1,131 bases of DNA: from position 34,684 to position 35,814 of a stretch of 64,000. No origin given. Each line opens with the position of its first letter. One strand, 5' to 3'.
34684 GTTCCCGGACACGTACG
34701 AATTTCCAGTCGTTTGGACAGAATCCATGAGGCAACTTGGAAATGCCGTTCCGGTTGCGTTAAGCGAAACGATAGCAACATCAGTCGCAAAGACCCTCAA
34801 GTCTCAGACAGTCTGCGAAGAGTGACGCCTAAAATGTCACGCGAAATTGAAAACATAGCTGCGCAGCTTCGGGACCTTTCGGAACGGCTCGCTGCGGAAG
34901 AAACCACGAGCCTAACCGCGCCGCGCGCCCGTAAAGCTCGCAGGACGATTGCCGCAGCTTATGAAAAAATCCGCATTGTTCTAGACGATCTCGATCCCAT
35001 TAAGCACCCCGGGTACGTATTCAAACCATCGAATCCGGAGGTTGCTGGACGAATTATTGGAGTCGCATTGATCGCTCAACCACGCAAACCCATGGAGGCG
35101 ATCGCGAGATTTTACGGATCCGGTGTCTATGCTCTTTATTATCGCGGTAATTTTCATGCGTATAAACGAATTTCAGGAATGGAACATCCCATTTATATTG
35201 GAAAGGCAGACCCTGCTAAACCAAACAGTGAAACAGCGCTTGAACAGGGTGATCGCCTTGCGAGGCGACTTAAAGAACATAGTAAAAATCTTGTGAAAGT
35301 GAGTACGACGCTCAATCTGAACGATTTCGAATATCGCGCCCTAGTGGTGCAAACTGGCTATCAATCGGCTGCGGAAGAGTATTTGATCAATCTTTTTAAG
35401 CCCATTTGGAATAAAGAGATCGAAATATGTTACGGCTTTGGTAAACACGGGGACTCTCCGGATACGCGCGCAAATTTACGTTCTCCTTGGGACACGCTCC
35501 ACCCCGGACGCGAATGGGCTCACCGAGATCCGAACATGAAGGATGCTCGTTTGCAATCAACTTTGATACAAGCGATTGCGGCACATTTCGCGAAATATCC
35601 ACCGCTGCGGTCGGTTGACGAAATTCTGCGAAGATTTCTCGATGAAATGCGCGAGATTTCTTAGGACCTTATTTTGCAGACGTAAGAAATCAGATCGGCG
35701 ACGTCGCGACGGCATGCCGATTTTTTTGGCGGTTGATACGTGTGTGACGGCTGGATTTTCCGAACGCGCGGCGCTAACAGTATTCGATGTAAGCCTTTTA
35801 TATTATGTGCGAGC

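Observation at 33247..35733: Low-GC (~50%) horizontally acquired R-M island: vsr, C5-methyltransferase and GIY-YIG endonuclease, inserted between fadA and downstream genes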

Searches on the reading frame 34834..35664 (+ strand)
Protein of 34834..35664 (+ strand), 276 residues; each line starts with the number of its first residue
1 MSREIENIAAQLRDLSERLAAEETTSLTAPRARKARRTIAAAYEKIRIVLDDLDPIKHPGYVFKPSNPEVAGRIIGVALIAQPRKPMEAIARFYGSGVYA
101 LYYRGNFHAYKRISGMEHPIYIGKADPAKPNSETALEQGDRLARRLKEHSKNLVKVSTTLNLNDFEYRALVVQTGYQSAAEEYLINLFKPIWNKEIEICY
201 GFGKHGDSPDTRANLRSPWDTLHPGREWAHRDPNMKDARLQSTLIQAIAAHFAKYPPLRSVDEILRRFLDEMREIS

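Call 5: search_protein_families(library=pfam, proteins=[window:34834-35664:+], max_evalue=0.01)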
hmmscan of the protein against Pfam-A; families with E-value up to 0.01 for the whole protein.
window:34834-35664:+ (276 aa): 1 family
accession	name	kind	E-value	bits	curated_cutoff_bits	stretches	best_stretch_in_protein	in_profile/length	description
PF09517.16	RE_Eco29kI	-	2.4e-35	122.3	30.8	1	92-248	2-160/164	Eco29kI restriction endonuclease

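Call 6: search_protein_families(library=ncbifam, proteins=[window:34834-35664:+], max_evalue=0.01)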
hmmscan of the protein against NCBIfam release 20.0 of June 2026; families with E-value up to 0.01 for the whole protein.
window:34834-35664:+ (276 aa): 0 families

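Call 9: search_solved_structures(query=window:34834-35664:+, max_evalue=0.01, show_alignments=1)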
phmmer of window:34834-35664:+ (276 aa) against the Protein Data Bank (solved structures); distinct sequences matched with E-value up to 0.01: 3.
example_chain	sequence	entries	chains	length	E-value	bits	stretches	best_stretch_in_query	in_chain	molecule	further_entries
3mx1_A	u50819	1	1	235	1.5e-25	93.4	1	89-232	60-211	Eco29kIR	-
3mx4_A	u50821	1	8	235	2.2e-25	92.8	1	89-232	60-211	Eco29kIR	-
3nic_A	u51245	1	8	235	3.2e-25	92.3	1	89-232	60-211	Eco29kIR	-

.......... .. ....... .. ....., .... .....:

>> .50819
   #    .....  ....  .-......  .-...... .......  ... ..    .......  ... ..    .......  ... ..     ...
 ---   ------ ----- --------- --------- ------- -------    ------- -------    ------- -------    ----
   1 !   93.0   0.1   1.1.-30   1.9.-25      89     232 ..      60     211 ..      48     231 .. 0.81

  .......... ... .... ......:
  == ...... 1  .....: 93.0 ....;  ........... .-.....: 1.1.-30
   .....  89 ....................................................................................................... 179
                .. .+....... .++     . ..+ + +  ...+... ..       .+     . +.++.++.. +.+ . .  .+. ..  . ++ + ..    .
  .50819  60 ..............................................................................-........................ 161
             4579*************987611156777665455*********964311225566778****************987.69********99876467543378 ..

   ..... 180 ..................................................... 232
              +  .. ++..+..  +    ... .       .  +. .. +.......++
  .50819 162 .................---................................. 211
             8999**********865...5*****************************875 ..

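Call 12: find_encoding_contigs(protein=window:34834-35664:+, flank=10000, max_places=8)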
Protein window:34834-35664:+ (276 aa): 2 contigs read that carry it; 2 places shown.
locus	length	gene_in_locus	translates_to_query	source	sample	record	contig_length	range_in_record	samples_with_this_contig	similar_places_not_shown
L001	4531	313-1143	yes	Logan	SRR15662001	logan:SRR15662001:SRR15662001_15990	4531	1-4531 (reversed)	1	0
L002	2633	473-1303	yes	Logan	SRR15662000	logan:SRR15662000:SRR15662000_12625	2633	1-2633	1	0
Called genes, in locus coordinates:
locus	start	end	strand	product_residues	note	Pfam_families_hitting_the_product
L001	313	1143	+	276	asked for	PF09517:RE_Eco29kI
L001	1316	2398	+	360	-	PF03781:FGE-sulfatase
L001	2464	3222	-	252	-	-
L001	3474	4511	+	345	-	PF18152:DAHP_snth_FXD, PF00793:DAHP_synth_1, PF03102:NeuB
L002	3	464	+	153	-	?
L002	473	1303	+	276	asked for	PF09517:RE_Eco29kI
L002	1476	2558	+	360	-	PF03781:FGE-sulfatase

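Call 13: find_homologous_proteins(query=window:34834-35664:+, max_evalue=0.00001)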
Query window:34834-35664:+ (276 aa): 2075 proteins with E <= 0.00001 among 3903 candidates; the best 120 are listed.
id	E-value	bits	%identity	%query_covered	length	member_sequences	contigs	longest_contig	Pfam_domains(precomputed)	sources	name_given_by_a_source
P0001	5.2e-182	621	100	100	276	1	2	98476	PF09517.17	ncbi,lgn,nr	ncbi:Eco29kI family restriction endonuclease [bacterium]|nr:Eco29kI family restriction endonuclease 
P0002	5.3e-132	457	69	99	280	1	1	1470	PF09517.17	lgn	-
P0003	5.9e-131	454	69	99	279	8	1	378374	PF09517.17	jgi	jgi:hypothetical protein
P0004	2.7e-130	452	69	99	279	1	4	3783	PF09517.17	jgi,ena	jgi:hypothetical protein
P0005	3.6e-130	451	69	99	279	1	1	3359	PF09517.17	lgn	-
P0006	3.7e-130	451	71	99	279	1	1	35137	PF09517.17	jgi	jgi:hypothetical protein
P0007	4.6e-130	451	68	99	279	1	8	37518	PF09517.17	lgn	-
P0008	1.6e-129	449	69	99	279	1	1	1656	PF09517.17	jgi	jgi:hypothetical protein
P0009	4.6e-129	448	69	99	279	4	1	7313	PF09517.17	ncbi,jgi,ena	jgi:hypothetical protein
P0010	5.1e-129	447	69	98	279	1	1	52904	PF09517.17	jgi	jgi:hypothetical protein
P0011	1.1e-128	446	69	99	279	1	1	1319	PF09517.17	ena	-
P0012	1.2e-128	446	68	99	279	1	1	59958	PF09517.17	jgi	-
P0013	1.5e-128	446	67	99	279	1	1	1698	PF09517.17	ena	-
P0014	1.6e-128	446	68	99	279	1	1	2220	PF09517.17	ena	-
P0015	2.6e-128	445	69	99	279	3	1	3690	PF09517.17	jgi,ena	-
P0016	3.1e-128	445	68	99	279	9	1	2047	PF09517.17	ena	-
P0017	3.7e-128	445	68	99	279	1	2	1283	PF09517.17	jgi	jgi:hypothetical protein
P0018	4.2e-128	444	68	99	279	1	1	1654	PF09517.17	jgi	jgi:Eco29kI restriction endonuclease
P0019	4.2e-128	444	68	99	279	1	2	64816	PF09517.17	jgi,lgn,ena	-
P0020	6.7e-128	444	69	99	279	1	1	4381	PF09517.17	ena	-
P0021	6.8e-128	444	69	99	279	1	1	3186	PF09517.17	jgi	jgi:hypothetical protein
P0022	7.0e-128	444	69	99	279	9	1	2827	PF09517.17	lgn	-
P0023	7.0e-128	444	68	99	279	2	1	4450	PF09517.17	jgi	-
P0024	1.0e-127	443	68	99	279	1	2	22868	PF09517.17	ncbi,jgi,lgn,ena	jgi:hypothetical protein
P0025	1.2e-127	443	68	99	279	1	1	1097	PF09517.17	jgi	jgi:hypothetical protein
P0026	1.5e-127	443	68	99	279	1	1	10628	PF09517.17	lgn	-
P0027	1.6e-127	443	67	99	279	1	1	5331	PF09517.17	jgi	jgi:hypothetical protein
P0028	1.8e-127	442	67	99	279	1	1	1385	PF09517.17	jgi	jgi:hypothetical protein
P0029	2.0e-127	442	69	99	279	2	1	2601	PF09517.17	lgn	-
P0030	2.1e-127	442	67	99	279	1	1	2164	PF09517.17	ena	-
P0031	2.8e-127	442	68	99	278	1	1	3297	PF09517.17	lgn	-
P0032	3.1e-127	442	67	99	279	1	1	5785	PF09517.17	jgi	jgi:hypothetical protein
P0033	3.3e-127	441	67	99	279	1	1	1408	PF09517.17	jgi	jgi:hypothetical protein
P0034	3.6e-127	441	68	99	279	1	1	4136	PF09517.17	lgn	-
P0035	3.7e-127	441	69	99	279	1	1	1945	PF09517.17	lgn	-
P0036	3.7e-127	441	68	99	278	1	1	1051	PF09517.17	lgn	-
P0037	3.8e-127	441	67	99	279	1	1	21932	PF09517.17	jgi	jgi:hypothetical protein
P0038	4.7e-127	441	67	99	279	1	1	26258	PF09517.17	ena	-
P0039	5.4e-127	441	69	99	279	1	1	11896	PF09517.17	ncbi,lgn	ncbi:MAG: Eco29kI family restriction endonuclease [Bryobacteraceae bacterium]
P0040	6.0e-127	441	68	99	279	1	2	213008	PF09517.17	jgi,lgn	jgi:hypothetical protein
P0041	6.9e-127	440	66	99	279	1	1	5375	PF09517.17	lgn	-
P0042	6.9e-127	440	68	99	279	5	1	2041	PF09517.17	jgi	-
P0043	7.3e-127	440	67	99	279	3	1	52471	PF09517.17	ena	-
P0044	7.4e-127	440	67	99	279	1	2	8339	PF09517.17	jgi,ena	-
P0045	9.3e-127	440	67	100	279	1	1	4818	PF09517.17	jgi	jgi:hypothetical protein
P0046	9.3e-127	440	68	99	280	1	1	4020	PF09517.17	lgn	-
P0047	1.1e-126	440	67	99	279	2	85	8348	PF09517.17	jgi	jgi:hypothetical protein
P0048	1.5e-126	439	67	100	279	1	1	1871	PF09517.17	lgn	-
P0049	1.7e-126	439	67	99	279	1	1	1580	PF09517.17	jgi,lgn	-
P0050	2.1e-126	439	67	99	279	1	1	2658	PF09517.17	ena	-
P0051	2.5e-126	439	67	99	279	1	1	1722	PF09517.17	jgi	jgi:hypothetical protein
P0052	2.9e-126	438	68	99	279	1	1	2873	PF09517.17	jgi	jgi:hypothetical protein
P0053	3.1e-126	438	67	99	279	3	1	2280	PF09517.17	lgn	-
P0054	4.3e-126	438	67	100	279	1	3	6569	PF09517.17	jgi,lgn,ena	jgi:hypothetical protein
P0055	4.9e-126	438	68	99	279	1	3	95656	PF09517.17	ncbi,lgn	-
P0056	5.2e-126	438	67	99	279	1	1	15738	PF09517.17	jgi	jgi:Eco29kI restriction endonuclease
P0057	7.2e-126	437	66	99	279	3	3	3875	PF09517.17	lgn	-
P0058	8.0e-126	437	67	99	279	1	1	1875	PF09517.17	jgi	jgi:hypothetical protein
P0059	8.3e-126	437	67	99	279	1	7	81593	PF09517.17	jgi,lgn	-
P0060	1.0e-125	437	66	99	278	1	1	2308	PF09517.17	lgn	-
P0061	1.2e-125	436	66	99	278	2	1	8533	PF09517.17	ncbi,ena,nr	ncbi:MAG: Eco29kI family restriction endonuclease [Acidobacteriia bacterium]|nr:Eco29kI family restr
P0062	1.2e-125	436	68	99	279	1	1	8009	PF09517.17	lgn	-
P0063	1.4e-125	436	67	100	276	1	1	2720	PF09517.17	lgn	-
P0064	1.5e-125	436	67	99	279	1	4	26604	PF09517.17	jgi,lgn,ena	-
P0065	1.7e-125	436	68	99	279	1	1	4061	PF09517.17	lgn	-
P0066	1.8e-125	436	68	99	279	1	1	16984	PF09517.17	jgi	jgi:hypothetical protein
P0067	1.9e-125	436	67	99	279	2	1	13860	PF09517.17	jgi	jgi:Eco29kI restriction endonuclease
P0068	2.0e-125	436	68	99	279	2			PF09517.17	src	-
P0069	2.1e-125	436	67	99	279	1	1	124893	PF09517.17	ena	-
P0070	2.3e-125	435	67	100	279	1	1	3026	PF09517.17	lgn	-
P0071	2.5e-125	435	67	99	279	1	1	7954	PF09517.17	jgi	jgi:hypothetical protein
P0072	3.2e-125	435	67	99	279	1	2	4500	PF09517.17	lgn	-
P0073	3.2e-125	435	68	99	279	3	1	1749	PF09517.17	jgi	-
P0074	4.1e-125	435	65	99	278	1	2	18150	PF09517.17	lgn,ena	-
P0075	4.2e-125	435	67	100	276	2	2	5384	PF09517.17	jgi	jgi:hypothetical protein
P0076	4.3e-125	435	67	99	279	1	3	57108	PF09517.17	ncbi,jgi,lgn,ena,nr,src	ncbi:MAG TPA: Eco29kI family restriction endonuclease [Bryobacteraceae bacterium]|nr:Eco29kI family 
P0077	4.3e-125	435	67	99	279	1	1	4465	PF09517.17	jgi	jgi:hypothetical protein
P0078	4.4e-125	435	67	99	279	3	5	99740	PF09517.17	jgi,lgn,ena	jgi:hypothetical protein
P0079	4.5e-125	434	68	99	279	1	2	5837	PF09517.17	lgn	-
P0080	4.8e-125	434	66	99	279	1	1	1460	PF09517.17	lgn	-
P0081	5.1e-125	434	68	99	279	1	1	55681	PF09517.17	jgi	jgi:hypothetical protein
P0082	5.8e-125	434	67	98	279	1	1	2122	PF09517.17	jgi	jgi:hypothetical protein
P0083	6.6e-125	434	67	99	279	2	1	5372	PF09517.17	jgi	jgi:hypothetical protein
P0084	6.8e-125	434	66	99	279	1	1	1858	PF09517.17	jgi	jgi:hypothetical protein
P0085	7.4e-125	434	67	99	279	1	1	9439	PF09517.17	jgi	jgi:hypothetical protein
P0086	7.9e-125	434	66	99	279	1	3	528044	PF09517.17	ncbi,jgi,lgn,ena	jgi:hypothetical protein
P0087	7.9e-125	434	66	99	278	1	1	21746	PF09517.17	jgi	jgi:Eco29kI restriction endonuclease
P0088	8.0e-125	434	66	99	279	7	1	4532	PF09517.17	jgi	jgi:hypothetical protein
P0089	8.6e-125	434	68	100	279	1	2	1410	PF09517.17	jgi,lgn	jgi:hypothetical protein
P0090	9.5e-125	433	69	97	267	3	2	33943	PF09517.17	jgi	jgi:hypothetical protein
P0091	9.8e-125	433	67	100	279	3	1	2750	PF09517.17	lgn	-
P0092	1.1e-124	433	67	100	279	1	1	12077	PF09517.17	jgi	jgi:hypothetical protein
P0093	1.4e-124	433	66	99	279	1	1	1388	PF09517.17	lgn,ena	-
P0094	1.4e-124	433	67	99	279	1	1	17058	PF09517.17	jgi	-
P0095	1.4e-124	433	67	99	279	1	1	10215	PF09517.17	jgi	jgi:hypothetical protein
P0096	1.4e-124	433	66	99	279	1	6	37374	PF09517.17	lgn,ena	-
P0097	1.6e-124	433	66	99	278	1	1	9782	PF09517.17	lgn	-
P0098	1.8e-124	432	67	99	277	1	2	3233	PF09517.17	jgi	-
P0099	2.0e-124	432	67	99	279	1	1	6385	PF09517.17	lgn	-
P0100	2.0e-124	432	66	98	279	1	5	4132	PF09517.17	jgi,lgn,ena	jgi:hypothetical protein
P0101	2.1e-124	432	67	99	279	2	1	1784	PF09517.17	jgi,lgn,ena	-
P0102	2.3e-124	432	67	100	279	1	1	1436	PF09517.17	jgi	jgi:hypothetical protein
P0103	2.4e-124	432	68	99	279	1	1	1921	PF09517.17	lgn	-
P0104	2.5e-124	432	66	99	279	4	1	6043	PF09517.17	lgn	-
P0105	2.6e-124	432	67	99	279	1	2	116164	PF09517.17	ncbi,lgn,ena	-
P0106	3.0e-124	432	67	100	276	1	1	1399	PF09517.17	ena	-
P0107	3.0e-124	432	67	100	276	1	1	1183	PF09517.17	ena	-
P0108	3.0e-124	432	66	99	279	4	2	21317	PF09517.17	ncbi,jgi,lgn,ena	jgi:hypothetical protein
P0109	3.2e-124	432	67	100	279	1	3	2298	PF09517.17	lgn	-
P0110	3.5e-124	432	65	99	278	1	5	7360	PF09517.17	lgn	-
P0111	4.1e-124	431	67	99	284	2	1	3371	PF09517.17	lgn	-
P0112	4.9e-124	431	66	99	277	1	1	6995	PF09517.17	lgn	-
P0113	5.1e-124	431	66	99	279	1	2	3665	PF09517.17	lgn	-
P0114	5.3e-124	431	66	99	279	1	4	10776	PF09517.17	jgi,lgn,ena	-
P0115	6.6e-124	431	67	99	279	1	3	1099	PF09517.17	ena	-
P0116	7.0e-124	431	66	99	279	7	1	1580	PF09517.17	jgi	jgi:hypothetical protein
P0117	8.7e-124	430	66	99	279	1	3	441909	PF09517.17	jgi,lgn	jgi:hypothetical protein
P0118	9.2e-124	430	66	100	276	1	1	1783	PF09517.17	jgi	jgi:hypothetical protein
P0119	1.0e-123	430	67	99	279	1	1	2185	PF09517.17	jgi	jgi:hypothetical protein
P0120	1.1e-123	430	66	99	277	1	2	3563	PF09517.17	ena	-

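Call 14: find_encoding_contigs(protein=P0003, flank=6000, max_places=2)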
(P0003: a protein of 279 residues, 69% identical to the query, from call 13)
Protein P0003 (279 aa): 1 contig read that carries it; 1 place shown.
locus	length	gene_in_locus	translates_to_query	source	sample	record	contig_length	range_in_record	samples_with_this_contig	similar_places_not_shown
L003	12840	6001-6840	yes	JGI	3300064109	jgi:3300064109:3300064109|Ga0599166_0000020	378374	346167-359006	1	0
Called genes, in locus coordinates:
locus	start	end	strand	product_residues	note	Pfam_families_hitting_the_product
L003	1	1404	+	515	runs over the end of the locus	-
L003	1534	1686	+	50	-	-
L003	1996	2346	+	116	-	PF05973:Gp49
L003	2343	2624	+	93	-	PF13744:HTH_37 (weak)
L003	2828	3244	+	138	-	PF19570:DUF6088 (weak)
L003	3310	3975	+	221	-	PF01844:HNH (weak)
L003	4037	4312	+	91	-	-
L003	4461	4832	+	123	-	PF03852:Vsr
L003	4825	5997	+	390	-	PF00145:DNA_methylase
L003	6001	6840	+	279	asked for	PF09517:RE_Eco29kI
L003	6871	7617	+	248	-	PF08867:FRG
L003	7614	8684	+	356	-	PF03235:GmrSD_N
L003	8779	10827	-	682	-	-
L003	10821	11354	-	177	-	-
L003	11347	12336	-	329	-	-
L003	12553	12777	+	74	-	-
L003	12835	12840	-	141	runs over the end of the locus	-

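Call 15: find_encoding_contigs(protein=P0086, flank=6000, max_places=2)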
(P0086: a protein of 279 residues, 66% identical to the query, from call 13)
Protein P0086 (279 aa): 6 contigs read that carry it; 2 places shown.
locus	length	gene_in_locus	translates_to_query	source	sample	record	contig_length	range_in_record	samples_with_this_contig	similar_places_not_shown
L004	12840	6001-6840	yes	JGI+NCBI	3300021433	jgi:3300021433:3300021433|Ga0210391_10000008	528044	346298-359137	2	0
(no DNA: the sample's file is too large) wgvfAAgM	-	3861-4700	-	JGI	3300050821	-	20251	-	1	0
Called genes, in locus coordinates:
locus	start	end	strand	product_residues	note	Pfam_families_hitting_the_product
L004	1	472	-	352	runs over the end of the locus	PF00753:Lactamase_B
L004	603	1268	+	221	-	PF02592:Vut_1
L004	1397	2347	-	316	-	PF06719:AraC_N, PF00165:HTH_AraC (faint), PF12833:HTH_18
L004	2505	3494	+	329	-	PF00248:Aldo_ket_red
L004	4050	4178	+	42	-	-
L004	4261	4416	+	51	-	PF01402:RHH_1 (weak)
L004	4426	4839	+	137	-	PF03852:Vsr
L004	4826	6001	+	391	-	PF00145:DNA_methylase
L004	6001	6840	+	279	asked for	PF09517:RE_Eco29kI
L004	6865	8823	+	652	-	PF02171:Piwi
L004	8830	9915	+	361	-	PF13289:SIR2_2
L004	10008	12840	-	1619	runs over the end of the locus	PF00270:DEAD, PF00271:Helicase_C, PF09369:MZB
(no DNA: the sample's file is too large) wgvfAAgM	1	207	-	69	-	?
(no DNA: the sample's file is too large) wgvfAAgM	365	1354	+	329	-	PF00248:Aldo_ket_red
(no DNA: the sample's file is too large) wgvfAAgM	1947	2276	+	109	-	-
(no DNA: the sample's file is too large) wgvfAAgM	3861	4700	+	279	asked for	PF09517:RE_Eco29kI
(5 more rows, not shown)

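Call 16: find_encoding_contigs(protein=P0076, flank=6000, max_places=2)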
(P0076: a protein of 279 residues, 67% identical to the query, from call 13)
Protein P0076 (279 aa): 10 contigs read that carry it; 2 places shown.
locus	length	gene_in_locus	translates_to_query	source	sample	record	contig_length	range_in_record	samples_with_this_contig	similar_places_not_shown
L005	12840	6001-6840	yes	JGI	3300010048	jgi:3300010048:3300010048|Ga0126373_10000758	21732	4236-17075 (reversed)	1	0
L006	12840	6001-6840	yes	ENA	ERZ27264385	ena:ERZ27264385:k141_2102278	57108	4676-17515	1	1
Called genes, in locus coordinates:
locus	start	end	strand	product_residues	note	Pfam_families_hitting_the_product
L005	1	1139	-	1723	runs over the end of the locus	PF00270:DEAD, PF00271:Helicase_C, PF09369:MZB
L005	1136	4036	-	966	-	-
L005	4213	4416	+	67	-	PF01402:RHH_1 (weak)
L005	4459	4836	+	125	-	PF03852:Vsr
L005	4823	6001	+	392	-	PF00145:DNA_methylase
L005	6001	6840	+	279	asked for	PF09517:RE_Eco29kI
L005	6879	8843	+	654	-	PF02171:Piwi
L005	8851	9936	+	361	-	PF13289:SIR2_2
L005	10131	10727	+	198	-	-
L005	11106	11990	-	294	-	PF16793:RepB_primase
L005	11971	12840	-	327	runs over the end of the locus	PF00437:T2SSE, PF27713:UCP018868, PF20720:nSTAND3 (weak), PF13555:AAA_29 (weak)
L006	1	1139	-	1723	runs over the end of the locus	PF00270:DEAD, PF00271:Helicase_C, PF09369:MZB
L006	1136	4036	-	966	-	-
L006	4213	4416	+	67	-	PF01402:RHH_1 (weak)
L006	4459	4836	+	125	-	PF03852:Vsr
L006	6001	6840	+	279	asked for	PF09517:RE_Eco29kI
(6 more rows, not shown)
